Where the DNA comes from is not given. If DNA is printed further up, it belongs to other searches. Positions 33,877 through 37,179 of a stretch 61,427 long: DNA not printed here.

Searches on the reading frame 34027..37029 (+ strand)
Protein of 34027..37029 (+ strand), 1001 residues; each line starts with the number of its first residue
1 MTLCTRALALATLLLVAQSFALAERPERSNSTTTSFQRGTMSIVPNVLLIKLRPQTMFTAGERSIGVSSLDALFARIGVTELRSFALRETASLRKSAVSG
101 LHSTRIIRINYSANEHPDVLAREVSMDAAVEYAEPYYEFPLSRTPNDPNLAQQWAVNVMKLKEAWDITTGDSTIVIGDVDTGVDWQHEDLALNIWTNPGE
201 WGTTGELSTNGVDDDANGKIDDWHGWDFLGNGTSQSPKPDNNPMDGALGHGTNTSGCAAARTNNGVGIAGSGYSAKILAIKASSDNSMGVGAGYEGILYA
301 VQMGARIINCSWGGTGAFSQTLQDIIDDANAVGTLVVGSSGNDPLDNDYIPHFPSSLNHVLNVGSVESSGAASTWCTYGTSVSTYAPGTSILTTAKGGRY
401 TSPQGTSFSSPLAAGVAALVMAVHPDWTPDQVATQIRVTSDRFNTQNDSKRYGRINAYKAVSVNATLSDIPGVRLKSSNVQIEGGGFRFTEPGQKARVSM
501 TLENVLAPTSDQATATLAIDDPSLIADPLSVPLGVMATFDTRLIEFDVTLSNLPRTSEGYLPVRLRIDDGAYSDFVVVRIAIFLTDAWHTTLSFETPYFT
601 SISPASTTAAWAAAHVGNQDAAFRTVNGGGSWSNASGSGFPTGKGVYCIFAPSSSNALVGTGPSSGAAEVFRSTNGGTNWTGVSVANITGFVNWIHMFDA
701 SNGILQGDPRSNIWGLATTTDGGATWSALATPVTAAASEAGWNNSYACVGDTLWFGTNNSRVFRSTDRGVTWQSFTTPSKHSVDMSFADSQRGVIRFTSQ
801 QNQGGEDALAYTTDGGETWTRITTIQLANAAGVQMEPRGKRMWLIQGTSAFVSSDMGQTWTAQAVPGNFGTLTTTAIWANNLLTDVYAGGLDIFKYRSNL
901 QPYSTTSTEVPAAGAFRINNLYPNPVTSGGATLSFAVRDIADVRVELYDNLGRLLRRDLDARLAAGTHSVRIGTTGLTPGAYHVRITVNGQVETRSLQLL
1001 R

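Call 24: search_protein_families(library=pfam, proteins=[window:34027-37029:+], max_evalue=0.001)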
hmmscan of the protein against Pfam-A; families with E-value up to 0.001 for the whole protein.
window:34027-37029:+ (1001 aa): 5 families
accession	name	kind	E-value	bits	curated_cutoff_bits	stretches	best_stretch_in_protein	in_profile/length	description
PF00082.27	Peptidase_S8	-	2.1e-41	142.6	21.8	1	172-453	2-286/288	Subtilase family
PF15902.12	Sortilin-Vps10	-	4.2e-13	49.3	33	1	718-823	5-113/446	Sortilin, neurotensin receptor 3,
PF02012.26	BNR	-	2.5e-08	33.1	27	0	811-820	2-11/12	BNR/Asp-box repeat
PF18962.6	Por_Secre_tail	-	2.8e-05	24.8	27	1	921-993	1-69/75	Secretion system C-terminal sorting domain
PF13088.12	BNR_2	-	0.00041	20.2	31.4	0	717-860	85-248/277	BNR repeat-like domain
